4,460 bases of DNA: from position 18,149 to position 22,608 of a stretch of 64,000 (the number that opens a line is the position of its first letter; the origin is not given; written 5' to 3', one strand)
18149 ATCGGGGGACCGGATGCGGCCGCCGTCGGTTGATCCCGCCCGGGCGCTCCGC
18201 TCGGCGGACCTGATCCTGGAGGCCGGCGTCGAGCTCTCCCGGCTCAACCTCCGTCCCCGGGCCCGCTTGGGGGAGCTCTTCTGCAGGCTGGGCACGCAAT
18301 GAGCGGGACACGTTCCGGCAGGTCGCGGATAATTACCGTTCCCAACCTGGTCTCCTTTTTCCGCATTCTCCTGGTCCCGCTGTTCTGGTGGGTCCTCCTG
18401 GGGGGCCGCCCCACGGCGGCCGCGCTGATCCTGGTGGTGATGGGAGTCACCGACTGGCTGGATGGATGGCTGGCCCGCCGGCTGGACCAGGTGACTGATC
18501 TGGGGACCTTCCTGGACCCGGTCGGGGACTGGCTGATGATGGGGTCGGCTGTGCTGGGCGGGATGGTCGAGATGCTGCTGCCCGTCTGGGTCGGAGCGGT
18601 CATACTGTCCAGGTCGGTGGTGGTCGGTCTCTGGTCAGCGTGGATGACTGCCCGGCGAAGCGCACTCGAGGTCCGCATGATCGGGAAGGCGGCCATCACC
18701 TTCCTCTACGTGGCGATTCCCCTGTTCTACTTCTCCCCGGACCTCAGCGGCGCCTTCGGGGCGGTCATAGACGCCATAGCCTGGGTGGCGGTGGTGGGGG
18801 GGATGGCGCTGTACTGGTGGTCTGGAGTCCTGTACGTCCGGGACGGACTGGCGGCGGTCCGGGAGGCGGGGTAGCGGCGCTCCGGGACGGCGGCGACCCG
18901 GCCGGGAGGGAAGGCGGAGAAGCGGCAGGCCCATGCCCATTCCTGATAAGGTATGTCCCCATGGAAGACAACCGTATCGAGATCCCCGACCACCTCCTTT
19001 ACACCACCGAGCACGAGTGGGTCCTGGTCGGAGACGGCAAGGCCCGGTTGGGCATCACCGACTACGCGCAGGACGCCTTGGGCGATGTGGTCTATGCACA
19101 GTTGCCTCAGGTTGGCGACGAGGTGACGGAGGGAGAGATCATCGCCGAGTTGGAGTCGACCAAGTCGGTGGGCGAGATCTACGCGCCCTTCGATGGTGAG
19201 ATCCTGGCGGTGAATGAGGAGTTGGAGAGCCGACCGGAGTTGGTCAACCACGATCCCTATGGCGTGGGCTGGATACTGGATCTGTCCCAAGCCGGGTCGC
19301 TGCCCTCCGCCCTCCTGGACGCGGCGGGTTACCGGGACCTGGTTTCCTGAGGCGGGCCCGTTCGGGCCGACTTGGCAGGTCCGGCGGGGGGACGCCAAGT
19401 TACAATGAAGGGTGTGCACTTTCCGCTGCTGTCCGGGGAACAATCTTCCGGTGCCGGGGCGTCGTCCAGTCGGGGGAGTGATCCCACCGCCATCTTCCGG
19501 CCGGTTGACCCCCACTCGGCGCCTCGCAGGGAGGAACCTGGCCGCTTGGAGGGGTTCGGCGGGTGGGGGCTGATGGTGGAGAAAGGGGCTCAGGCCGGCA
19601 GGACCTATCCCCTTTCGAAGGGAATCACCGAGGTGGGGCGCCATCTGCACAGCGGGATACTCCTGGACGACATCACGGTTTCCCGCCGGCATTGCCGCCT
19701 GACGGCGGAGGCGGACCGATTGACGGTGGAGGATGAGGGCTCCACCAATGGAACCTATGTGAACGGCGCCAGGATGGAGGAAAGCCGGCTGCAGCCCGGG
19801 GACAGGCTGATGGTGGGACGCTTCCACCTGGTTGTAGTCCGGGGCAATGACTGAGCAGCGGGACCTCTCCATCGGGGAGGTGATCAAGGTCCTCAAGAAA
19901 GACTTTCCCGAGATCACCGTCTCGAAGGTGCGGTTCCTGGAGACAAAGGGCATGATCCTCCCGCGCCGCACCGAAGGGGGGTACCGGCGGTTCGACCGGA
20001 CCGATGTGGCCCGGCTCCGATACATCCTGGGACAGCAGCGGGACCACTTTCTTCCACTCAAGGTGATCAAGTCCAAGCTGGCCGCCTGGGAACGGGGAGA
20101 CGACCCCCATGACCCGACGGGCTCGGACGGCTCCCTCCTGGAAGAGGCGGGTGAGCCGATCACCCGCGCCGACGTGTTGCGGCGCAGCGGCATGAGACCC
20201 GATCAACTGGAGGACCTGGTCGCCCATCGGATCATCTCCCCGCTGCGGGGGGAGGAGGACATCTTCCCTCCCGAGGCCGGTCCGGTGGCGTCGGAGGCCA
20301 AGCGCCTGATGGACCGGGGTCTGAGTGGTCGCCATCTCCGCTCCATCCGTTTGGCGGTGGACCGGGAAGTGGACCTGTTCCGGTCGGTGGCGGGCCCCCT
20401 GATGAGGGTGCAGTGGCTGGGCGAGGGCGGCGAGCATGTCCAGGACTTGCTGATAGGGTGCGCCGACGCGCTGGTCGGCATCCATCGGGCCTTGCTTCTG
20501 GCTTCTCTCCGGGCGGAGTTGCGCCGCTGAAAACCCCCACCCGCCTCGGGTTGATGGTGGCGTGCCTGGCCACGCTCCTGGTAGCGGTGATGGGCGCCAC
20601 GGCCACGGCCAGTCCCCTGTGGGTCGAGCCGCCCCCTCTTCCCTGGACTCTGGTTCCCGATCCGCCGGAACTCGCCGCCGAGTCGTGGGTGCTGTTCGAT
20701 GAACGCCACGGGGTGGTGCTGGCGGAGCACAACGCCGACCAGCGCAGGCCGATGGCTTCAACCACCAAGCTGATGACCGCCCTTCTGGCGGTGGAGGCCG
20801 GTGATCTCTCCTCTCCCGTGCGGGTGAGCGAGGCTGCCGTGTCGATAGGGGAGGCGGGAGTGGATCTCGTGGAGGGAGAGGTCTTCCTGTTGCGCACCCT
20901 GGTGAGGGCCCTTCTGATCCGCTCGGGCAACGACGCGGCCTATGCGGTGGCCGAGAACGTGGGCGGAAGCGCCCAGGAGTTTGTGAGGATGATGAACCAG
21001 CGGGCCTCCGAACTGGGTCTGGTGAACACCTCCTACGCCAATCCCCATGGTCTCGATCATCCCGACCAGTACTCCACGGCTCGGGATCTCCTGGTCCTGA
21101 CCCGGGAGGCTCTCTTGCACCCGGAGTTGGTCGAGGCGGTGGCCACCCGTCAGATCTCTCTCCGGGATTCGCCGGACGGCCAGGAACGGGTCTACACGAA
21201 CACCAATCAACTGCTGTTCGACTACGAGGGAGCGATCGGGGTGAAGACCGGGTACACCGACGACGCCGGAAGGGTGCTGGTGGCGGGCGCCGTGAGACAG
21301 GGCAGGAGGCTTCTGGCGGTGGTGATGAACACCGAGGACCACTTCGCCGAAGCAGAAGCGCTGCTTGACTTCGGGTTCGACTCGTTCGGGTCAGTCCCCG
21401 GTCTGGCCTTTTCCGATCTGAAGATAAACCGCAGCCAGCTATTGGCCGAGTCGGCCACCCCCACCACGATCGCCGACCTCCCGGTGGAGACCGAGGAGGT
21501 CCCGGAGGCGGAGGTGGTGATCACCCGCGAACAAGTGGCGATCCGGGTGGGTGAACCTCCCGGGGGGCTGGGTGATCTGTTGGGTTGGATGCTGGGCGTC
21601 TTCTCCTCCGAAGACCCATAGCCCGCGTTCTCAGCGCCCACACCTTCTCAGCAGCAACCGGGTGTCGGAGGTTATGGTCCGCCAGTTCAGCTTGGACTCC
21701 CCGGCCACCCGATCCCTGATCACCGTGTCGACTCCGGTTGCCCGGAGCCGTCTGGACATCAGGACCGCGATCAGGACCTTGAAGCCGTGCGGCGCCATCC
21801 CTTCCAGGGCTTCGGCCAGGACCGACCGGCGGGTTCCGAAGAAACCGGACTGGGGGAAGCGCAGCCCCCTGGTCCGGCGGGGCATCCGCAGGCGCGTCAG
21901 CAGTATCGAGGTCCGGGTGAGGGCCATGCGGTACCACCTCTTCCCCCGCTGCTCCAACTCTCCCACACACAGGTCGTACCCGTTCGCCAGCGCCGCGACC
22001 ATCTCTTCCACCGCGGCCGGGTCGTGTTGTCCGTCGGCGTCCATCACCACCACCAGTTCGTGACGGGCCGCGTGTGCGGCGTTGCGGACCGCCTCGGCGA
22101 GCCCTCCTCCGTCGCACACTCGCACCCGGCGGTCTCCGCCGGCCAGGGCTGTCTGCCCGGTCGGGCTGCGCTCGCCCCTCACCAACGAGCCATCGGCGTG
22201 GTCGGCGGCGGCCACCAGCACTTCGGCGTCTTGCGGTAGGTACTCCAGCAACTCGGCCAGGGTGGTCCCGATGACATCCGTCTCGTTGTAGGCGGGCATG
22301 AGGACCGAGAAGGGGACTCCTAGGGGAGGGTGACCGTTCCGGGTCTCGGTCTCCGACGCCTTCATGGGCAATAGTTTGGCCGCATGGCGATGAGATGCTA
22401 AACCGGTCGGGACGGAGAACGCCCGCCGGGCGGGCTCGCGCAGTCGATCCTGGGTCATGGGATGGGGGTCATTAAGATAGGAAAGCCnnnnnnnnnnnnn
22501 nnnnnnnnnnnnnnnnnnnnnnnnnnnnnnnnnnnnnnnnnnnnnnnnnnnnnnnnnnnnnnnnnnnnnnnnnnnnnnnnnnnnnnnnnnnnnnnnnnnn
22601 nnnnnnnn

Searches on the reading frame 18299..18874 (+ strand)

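Call 5: search_protein_families(library=pfam, proteins=[window:18299-18874:+])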
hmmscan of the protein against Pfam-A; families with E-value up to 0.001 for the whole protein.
window:18299-18874:+ (191 aa): 1 family
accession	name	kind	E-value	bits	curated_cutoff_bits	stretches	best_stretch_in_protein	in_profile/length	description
PF01066.26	CDP-OH_P_transf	-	1e-32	114.1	22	1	13-165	2-147/152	CDP-alcohol phosphatidyltransferase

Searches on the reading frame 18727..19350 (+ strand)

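Call 70: search_protein_families(library=pfam, proteins=[window:18727-19350:+])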
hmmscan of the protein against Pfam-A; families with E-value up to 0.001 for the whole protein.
window:18727-19350:+ (207 aa): 2 families
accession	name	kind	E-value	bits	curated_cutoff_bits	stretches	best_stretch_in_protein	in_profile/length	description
PF01597.25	GCV_H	-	3.8e-35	120.9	22.2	1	90-189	1-101/122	Glycine cleavage H-protein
PF00364.28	Biotin_lipoyl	-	1.2e-05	25.4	22.1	1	126-162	20-56/73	Biotin-requiring enzyme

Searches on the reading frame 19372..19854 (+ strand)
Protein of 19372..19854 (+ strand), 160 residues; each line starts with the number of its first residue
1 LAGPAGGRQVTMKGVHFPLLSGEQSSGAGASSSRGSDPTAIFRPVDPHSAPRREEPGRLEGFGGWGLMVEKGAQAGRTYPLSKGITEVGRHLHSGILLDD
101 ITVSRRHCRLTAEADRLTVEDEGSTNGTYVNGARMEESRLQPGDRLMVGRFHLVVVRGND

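Call 70: search_protein_families(library=pfam, proteins=[window:19372-19854:+])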
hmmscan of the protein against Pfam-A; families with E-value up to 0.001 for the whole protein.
window:19372-19854:+ (160 aa): 2 families
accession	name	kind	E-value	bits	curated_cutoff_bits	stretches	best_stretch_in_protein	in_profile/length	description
PF16697.10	Yop-YscD_cpl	-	5.5e-20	71.9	33.2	1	71-156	4-91/94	Inner membrane component of T3SS, cytoplasmic domain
PF00498.31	FHA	-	1.6e-18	67.3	20.7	1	87-149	2-67/67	FHA domain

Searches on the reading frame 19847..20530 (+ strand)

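Call 5: search_protein_families(library=pfam, proteins=[window:19847-20530:+])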
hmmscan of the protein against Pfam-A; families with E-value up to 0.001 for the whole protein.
window:19847-20530:+ (227 aa): 2 families
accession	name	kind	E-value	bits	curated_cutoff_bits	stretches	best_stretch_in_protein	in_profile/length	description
PF13411.12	MerR_1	-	1.4e-10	41.5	21.6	1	22-79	11-67/69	MerR HTH family regulatory protein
PF00376.29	MerR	-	2.9e-06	27.4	28.2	1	22-49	10-38/38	MerR family regulatory protein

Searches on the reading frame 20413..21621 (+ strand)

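Call 5: search_protein_families(library=pfam, proteins=[window:20413-21621:+])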
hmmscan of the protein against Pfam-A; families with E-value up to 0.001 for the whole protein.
window:20413-21621:+ (402 aa): 2 families
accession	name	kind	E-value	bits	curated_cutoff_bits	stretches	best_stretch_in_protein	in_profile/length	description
PF00768.25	Peptidase_S11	-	3.1e-61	207.3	27.6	1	83-308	6-238/239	D-alanyl-D-alanine carboxypeptidase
PF13354.11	Beta-lactamase2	-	7.6e-06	25.9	22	1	104-246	13-158/214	Beta-lactamase enzyme family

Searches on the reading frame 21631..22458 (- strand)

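Call 5: search_protein_families(library=pfam, proteins=[window:21631-22458:-])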
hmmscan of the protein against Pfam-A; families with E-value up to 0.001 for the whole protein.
window:21631-22458:- (275 aa): 2 families
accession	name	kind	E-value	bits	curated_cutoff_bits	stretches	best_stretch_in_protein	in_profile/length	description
PF00535.33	Glycos_transf_2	-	1.2e-20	74.6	23.3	1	51-216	1-166/168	Glycosyl transferase family 2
PF13641.12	Glyco_tranf_2_3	-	4.5e-07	30.5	27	1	50-274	3-225/230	Glycosyltransferase like family 2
